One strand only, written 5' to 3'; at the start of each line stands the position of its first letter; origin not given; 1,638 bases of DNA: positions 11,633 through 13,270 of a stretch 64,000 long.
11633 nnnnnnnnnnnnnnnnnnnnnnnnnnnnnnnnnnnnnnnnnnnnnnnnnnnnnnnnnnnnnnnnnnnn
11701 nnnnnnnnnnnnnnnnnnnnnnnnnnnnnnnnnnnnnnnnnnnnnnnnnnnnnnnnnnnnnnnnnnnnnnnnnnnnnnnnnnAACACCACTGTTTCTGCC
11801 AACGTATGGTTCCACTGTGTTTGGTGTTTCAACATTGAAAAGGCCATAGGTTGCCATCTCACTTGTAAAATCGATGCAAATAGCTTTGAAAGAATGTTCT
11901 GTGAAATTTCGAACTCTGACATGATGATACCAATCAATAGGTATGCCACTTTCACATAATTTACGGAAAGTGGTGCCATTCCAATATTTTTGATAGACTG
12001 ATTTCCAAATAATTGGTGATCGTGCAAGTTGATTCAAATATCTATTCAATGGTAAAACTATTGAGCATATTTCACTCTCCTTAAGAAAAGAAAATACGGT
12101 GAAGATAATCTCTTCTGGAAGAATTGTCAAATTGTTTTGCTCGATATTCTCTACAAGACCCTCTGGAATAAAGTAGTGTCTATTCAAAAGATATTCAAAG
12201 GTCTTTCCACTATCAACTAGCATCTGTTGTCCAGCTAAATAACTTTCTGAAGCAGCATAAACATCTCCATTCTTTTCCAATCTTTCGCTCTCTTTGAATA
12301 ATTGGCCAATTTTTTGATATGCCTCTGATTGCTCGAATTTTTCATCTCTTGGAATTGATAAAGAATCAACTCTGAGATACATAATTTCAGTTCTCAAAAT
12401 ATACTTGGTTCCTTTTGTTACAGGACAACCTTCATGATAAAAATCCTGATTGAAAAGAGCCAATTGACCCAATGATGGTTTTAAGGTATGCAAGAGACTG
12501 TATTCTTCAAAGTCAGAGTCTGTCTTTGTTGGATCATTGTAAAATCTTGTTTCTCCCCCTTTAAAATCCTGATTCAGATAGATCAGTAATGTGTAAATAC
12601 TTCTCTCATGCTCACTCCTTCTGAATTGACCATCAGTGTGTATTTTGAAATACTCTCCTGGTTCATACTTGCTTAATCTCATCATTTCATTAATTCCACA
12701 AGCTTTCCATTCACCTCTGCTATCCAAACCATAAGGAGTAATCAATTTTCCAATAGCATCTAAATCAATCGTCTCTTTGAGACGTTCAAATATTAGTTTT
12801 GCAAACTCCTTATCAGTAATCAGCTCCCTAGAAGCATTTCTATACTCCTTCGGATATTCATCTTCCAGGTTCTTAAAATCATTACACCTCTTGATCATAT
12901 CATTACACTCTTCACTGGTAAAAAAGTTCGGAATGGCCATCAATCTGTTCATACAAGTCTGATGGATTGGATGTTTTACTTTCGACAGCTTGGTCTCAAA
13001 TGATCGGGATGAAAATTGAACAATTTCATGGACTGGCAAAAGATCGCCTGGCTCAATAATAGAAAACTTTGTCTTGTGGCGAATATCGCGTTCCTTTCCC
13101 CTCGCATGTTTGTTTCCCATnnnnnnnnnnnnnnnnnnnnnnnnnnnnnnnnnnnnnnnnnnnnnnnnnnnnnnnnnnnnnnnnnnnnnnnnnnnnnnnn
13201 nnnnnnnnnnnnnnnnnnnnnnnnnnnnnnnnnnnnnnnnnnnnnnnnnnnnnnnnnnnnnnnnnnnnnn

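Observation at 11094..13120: Prolyl-4-hydroxylase-like 2OG oxygenase fused in one polypeptide to a canonical F-box, with an extra spliced C-terminal domain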

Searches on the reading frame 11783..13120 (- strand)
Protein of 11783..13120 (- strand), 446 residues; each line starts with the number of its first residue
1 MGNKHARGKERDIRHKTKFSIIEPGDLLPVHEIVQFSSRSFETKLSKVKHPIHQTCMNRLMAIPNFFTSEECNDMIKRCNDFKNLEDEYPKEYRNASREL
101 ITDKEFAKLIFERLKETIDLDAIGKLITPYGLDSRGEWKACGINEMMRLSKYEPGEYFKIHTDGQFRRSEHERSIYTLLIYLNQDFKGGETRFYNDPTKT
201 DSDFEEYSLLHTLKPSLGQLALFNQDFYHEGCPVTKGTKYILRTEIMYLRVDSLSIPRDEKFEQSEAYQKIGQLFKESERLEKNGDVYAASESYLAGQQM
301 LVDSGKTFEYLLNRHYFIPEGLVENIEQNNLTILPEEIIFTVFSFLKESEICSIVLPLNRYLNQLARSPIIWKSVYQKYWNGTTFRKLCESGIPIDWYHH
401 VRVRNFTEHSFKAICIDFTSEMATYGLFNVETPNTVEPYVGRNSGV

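Call 38: search_protein_representatives(alignment_id=A3)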
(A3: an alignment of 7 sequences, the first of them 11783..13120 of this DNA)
Query: 7 sequences, 461 profile positions. Proteins with E-value up to 0.001 (for the whole library): 7612; up to 1e-10: 4018; up to 1e-30: 538. The best 150 are listed.
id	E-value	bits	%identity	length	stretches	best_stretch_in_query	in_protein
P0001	5.7e-222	753.8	-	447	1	1-460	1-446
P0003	1.4e-218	742.7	-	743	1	14-461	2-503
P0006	5.2e-198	674.9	-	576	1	6-460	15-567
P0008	1.2e-111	390.1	-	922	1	6-448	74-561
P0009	1.5e-99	350.3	-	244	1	23-258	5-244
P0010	5.4e-95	335.3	-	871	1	17-443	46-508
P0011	2.3e-93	329.9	-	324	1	177-448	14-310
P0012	3.0e-93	329.5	-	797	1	47-445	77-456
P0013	3.9e-89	316.0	-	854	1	12-446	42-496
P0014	1.2e-88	314.3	-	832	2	19-296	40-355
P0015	3.1e-84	299.8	-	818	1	28-445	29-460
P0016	5.0e-78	279.3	-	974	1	26-439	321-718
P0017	1.2e-75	271.5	-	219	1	10-225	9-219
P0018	5.1e-75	269.4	-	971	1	19-443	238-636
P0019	1.7e-73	264.4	-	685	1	59-453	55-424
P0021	1.3e-71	258.2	-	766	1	42-452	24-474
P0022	5.5e-70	252.8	-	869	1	1-399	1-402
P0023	1.6e-69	251.3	-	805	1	51-443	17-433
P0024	4.5e-68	246.5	-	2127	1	27-444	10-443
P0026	1.8e-67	244.5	-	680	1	61-435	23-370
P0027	1.8e-67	244.5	-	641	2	58-315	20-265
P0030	6.1e-67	242.8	-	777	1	41-444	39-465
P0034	7.0e-66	239.3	-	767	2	51-313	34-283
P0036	2.0e-65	237.8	-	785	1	62-438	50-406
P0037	1.0e-64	235.4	-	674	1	61-440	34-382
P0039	9.3e-64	232.3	-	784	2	61-318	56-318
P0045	1.0e-62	228.8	-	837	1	46-422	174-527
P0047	3.1e-62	227.2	-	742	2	56-314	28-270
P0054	7.0e-60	219.5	-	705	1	47-449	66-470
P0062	4.3e-57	210.3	-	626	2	52-294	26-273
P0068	3.9e-56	207.2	-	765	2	61-310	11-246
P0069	8.0e-56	206.1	-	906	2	127-417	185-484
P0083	4.7e-53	197.0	-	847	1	34-456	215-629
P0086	2.5e-52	194.6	-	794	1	105-392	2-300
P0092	6.4e-52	193.3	-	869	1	40-437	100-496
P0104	4.5e-50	187.2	-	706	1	61-436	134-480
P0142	7.5e-46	173.2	-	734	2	109-310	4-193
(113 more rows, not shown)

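Call 40: list_cluster_members(proteins=[P0008, P0010, P0012, P0013, P0015, P0016, P0019, P0024, P0026, P0030])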
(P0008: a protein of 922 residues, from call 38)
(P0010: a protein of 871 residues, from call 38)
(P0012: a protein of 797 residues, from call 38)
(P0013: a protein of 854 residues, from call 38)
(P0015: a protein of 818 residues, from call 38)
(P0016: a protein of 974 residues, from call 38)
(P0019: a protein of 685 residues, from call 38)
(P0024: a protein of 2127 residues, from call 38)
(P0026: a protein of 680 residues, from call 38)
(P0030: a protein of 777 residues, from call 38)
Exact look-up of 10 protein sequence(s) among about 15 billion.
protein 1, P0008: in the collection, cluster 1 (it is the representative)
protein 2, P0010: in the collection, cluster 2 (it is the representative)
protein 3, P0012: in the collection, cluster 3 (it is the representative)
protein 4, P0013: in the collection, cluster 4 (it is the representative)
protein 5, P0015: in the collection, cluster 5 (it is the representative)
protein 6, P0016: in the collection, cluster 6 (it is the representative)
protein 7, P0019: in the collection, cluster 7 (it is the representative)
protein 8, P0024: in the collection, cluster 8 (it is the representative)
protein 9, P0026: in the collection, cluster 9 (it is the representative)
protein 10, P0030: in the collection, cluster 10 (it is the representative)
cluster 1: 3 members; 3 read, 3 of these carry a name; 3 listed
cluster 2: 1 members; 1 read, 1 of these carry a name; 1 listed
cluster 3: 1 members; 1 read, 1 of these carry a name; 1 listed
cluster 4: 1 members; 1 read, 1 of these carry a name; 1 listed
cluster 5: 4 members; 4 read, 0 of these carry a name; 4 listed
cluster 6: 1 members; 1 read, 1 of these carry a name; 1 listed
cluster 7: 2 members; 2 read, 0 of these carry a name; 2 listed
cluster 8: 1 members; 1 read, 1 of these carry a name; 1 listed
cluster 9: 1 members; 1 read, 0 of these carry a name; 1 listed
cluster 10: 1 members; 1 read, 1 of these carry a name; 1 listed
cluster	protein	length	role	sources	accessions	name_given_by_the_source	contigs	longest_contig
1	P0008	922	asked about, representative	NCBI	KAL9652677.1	hypothetical protein ABK040_003979 [Willaertia magna]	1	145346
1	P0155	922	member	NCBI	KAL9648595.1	hypothetical protein ABK040_016229 [Willaertia magna]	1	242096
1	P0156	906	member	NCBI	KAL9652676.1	hypothetical protein ABK040_003979 [Willaertia magna]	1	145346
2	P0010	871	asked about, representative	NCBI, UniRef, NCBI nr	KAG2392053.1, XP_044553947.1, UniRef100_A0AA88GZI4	hypothetical protein C9374_013538 [Naegleria lovaniensis] | F-box domain-containing protein n=1 Tax=Naegleria lovaniensis TaxID=51637 ... | uncharacterized protein C9374_013538 [Naegleria lovaniensis]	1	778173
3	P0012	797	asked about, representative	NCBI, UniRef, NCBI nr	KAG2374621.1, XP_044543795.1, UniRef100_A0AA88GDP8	hypothetical protein C9374_010640 [Naegleria lovaniensis] | F-box domain-containing protein n=1 Tax=Naegleria lovaniensis TaxID=51637 ... | uncharacterized protein C9374_010640 [Naegleria lovaniensis]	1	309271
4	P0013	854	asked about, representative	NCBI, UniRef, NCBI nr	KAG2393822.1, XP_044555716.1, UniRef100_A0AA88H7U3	hypothetical protein C9374_003586 [Naegleria lovaniensis] | F-box domain-containing protein n=1 Tax=Naegleria lovaniensis TaxID=51637 ... | uncharacterized protein C9374_003586 [Naegleria lovaniensis]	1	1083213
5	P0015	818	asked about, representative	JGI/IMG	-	-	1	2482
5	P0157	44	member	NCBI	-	-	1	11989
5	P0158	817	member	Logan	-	-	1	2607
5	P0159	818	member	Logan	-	-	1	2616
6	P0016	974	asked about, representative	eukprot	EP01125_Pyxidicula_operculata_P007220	TRINITY_DN2454_c0_g1_i2.p1 TRINITY_DN2454_c0_g1~~TRINITY_DN2454_c0_g1_i2.p1 ORF ...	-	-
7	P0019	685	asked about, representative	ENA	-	-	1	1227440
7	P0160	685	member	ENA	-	-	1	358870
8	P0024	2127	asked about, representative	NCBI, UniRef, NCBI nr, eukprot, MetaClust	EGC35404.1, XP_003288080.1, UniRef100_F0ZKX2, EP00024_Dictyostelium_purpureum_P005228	hypothetical protein DICPUDRAFT_152270 [Dictyostelium purpureum] | F-box domain-containing protein n=1 Tax=Dictyostelium purpureum TaxID=5786 ... | uncharacterized protein DICPUDRAFT_152270 [Dictyostelium purpureum]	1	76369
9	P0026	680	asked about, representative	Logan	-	-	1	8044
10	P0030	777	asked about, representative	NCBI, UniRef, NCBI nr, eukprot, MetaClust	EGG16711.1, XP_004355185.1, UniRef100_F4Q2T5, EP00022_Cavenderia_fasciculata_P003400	hypothetical protein DFA_07689 [Cavenderia fasciculata] | Fe2OG dioxygenase domain-containing protein n=1 Tax=Cavenderia fasciculata TaxID=261658 ... | uncharacterized protein DFA_07689 [Cavenderia fasciculata]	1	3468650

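Call 50: list_cluster_members(proteins=[P0034, P0036, P0086, P0037, P0045, P0068, P0142, P0022, P0023, P0021])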
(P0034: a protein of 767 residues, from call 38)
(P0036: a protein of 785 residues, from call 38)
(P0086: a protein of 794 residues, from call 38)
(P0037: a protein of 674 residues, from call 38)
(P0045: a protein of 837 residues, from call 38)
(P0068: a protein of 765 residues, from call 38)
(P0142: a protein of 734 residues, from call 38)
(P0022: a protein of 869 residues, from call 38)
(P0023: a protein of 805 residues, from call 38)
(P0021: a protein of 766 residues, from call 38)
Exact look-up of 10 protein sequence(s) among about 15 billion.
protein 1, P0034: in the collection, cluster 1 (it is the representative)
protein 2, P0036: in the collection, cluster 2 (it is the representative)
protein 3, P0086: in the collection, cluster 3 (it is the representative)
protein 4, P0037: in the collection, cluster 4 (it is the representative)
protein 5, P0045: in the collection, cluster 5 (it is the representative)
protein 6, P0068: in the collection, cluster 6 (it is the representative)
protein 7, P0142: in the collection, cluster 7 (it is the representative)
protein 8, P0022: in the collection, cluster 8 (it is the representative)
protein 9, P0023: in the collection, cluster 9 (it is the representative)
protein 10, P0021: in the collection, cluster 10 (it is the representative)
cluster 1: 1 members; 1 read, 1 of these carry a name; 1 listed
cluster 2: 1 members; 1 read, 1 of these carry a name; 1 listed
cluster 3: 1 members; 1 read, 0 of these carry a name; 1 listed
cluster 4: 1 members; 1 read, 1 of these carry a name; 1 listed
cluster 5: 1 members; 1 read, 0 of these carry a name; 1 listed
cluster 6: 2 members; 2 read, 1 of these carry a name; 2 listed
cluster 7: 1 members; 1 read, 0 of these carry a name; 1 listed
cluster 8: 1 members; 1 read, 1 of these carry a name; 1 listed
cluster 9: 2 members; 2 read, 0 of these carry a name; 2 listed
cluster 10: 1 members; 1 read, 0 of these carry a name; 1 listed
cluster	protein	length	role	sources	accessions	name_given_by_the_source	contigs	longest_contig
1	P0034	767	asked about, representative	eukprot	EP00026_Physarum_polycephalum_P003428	Phypoly_transcript_03439.p1 GENE.Phypoly_transcript_03439~~Phypoly_transcript_03439.p1 ...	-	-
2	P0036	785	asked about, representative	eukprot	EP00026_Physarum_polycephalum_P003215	Phypoly_transcript_03225.p1 GENE.Phypoly_transcript_03225~~Phypoly_transcript_03225.p1 ...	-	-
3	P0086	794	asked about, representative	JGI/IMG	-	-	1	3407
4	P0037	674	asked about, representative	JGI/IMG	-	hypothetical protein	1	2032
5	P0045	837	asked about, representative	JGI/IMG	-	-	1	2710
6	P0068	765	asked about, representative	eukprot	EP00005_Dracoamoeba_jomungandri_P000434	CAMPEP_0174251454 /NCGR_PEP_ID=MMETSP0439-20130205/1276_1 /TAXON_ID=0 ...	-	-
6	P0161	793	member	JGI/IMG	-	-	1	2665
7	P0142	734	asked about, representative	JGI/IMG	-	-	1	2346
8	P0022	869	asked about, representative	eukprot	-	gene2187-2690_t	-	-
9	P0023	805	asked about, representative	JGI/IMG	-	-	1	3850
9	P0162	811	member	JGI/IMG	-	-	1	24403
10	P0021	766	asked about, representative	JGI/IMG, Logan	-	-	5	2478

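Call 53: search_protein_families(library=pfam, proteins=[P0024, P0030, P0016, P0008, P0034, P0015, P0019, P0026, P0010, P0022], max_evalue=0.01)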
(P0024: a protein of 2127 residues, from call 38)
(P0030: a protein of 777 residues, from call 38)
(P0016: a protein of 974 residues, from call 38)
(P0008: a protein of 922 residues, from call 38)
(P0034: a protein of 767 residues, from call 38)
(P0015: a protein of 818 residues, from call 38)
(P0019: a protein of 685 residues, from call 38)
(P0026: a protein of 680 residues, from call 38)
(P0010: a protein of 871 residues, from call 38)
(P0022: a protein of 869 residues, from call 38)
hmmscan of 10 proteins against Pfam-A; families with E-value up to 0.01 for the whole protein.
P0024 (2127 aa): 13 families
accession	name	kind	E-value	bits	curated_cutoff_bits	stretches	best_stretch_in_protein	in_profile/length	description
PF13424.12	TPR_12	-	7.3e-28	97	30.1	4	1646-1708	7-70/77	Tetratricopeptide repeat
PF00515.34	TPR_1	-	2.5e-11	43.3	27.8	1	1971-2000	1-30/34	Tetratricopeptide repeat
PF07719.23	TPR_2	-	1.9e-10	40.4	27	0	1683-1709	1-27/34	Tetratricopeptide repeat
PF13640.12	2OG-FeII_Oxy_3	-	6.7e-10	40.2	27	1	138-229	3-93/98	2OG-Fe(II) oxygenase superfamily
PF12937.12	F-box-like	-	4.3e-09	36.4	24.3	1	323-367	3-47/47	F-box-like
PF00022.25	Actin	-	2.7e-07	30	27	1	661-750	279-378/410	Actin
PF04212.24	MIT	-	2.2e-05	24.9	30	0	1801-1839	4-43/66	MIT (microtubule interacting and transport) domain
PF24885.1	TPR_NPHP3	-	6e-05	23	100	0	1745-1854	85-193/239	Nephrocystin-3 TPR domain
PF13181.12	TPR_8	-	7.5e-05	23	25.7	0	1971-2000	1-30/34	Tetratricopeptide repeat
PF01764.32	Lipase_3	-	0.00029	21.2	22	1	993-1035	59-103/140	Lipase (class 3)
PF00646.38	F-box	-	0.00075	19.8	20.5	1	329-362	9-42/43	F-box domain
PF25229.1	Salactin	-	0.0008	19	27.1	1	680-750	256-327/335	Salactin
PF20720.3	nSTAND3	-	0.001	19.3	27.2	1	1289-1330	3-44/155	Novel STAND NTPase 3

P0030 (777 aa): 4 families
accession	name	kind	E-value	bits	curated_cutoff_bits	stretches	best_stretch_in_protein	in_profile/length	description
PF13640.12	2OG-FeII_Oxy_3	-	2.5e-13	51.2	27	1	150-242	2-93/98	2OG-Fe(II) oxygenase superfamily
PF00022.25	Actin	-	2.1e-11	43.5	27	1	673-757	274-374/410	Actin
PF03336.19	Pox_C4_C10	-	0.00094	18.9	25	1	143-245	64-153/322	Poxvirus C4/C10 protein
PF12937.12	F-box-like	-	0.0017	18.5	24.3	1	340-382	4-46/47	F-box-like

P0016 (974 aa): 4 families
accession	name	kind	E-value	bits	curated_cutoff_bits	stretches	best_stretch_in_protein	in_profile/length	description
PF13640.12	2OG-FeII_Oxy_3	-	4.6e-11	44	27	1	447-547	2-92/98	2OG-Fe(II) oxygenase superfamily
PF08719.17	NADAR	-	2.7e-08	34.7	35.1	1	223-301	76-161/163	NADAR domain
PF12937.12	F-box-like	-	2.2e-07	31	24.3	1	624-666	4-46/47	F-box-like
PF00646.38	F-box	-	8e-06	26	20.5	1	624-662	4-42/43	F-box domain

P0008 (922 aa): 2 families
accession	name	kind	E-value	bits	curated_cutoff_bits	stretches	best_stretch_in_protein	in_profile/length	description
PF00022.25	Actin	-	3.2e-17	62.7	27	2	602-737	64-203/410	Actin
PF13640.12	2OG-FeII_Oxy_3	-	1.5e-08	35.9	27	1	253-355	2-92/98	2OG-Fe(II) oxygenase superfamily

P0034 (767 aa): 4 families
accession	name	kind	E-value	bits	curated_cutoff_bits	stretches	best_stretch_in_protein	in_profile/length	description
PF00022.25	Actin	-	9e-36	123.8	27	2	423-595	44-201/410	Actin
PF13640.12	2OG-FeII_Oxy_3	-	1e-12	49.3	27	1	135-221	2-93/98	2OG-Fe(II) oxygenase superfamily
PF12937.12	F-box-like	-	0.00016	21.8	24.3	1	302-339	7-44/47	F-box-like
PF03336.19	Pox_C4_C10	-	0.0017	18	25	1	134-231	70-160/322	Poxvirus C4/C10 protein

P0015 (818 aa): 3 families
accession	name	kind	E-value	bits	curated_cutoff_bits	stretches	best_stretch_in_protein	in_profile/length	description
PF00022.25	Actin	-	6.1e-21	74.9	27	2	454-644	20-206/410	Actin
PF13640.12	2OG-FeII_Oxy_3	-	1.1e-13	52.4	27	1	168-267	2-93/98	2OG-Fe(II) oxygenase superfamily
PF00646.38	F-box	-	7.5e-05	22.9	20.5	1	356-395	3-42/43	F-box domain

P0019 (685 aa): 5 families
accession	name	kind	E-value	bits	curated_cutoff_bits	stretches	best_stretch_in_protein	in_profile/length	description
PF12937.12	F-box-like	-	3.8e-15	55.8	24.3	1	314-355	4-45/47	F-box-like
PF13640.12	2OG-FeII_Oxy_3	-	1.4e-11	45.7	27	1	148-234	2-92/98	2OG-Fe(II) oxygenase superfamily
PF00646.38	F-box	-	4.5e-09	36.3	20.5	1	314-352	4-42/43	F-box domain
PF00022.25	Actin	-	3.3e-05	23.1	27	1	399-589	7-188/410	Actin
PF03336.19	Pox_C4_C10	-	0.00013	21.7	25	1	140-199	63-121/322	Poxvirus C4/C10 protein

P0026 (680 aa): 3 families
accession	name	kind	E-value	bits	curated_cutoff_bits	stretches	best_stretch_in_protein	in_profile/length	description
PF13640.12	2OG-FeII_Oxy_3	-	1.2e-11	45.9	27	1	113-211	2-93/98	2OG-Fe(II) oxygenase superfamily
PF00022.25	Actin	-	1.7e-09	37.2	27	1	605-661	324-384/410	Actin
PF12937.12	F-box-like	-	4.6e-07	30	24.3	1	287-330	3-45/47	F-box-like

P0010 (871 aa): 3 families
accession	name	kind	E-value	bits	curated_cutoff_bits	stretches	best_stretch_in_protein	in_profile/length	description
PF00022.25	Actin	-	1.5e-13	50.6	27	2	492-655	6-164/410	Actin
PF12937.12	F-box-like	-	1.2e-06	28.7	24.3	1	377-421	3-46/47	F-box-like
PF13640.12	2OG-FeII_Oxy_3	-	7.2e-05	24.1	27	1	198-296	2-91/98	2OG-Fe(II) oxygenase superfamily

P0022 (869 aa): 3 families
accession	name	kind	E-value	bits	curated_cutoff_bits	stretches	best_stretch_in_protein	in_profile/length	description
PF00022.25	Actin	-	2.2e-11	43.4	27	2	520-712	8-187/410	Actin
PF13640.12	2OG-FeII_Oxy_3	-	7.7e-11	43.2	27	1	159-250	3-93/98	2OG-Fe(II) oxygenase superfamily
PF12937.12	F-box-like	-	9.6e-05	22.5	24.3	1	349-393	2-46/47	F-box-like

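Call 69: predict_structure(alignment_id=A7)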
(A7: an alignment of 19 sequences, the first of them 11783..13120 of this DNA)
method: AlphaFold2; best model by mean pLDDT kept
length: 446 residues; sequences in the alignment: 19
mean_pLDDT: 74.3   pTM: 0.57
mean pLDDT of the five models: 74.3, 74.2, 74.1, 73.8, 72.6
residues with pLDDT >= 90: 129; 70-90: 160; 50-70: 91; < 50: 66
segments of 3 or more residues with pLDDT < 50: 1-13, 129-136, 252-259, 307-329, 435-446
pLDDT, mean of each block of 10 residues (from residue 1): 31 62 88 89 87 88 96 90 76 87 93 92 62 53 91 94 73 86 95 87 86 96 91 96 87 45 67 77 68 67 51 34 40 60 82 75 77 86 83 79 71 54 55 48 37
secondary structure, 60 per line:
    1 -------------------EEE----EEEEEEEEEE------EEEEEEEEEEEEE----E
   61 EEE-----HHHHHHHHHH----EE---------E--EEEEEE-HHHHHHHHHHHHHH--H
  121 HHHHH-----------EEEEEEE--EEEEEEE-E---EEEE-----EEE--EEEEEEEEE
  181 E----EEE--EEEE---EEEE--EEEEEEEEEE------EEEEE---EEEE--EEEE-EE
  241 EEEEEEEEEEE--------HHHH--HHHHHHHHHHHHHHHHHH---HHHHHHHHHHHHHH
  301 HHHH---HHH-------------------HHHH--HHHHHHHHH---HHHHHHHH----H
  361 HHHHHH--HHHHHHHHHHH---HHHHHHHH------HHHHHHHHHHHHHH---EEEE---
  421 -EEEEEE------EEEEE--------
elements in order: E20-22 E27-36 E43-55 E60-63 H69-78 E97-102 H104-117 H120-125 E137-143 E146-152 E158-161 E167-169 E172-181 E186-188 E191-194 E198-201 E204-213 E220-224 E228-231 E234-237 E239-251 H260-263 H266-283 H287-304 H330-333 H336-344 H348-355 H360-366 H369-379 H383-390 H397-410 E414-417 E422-427 E434-438
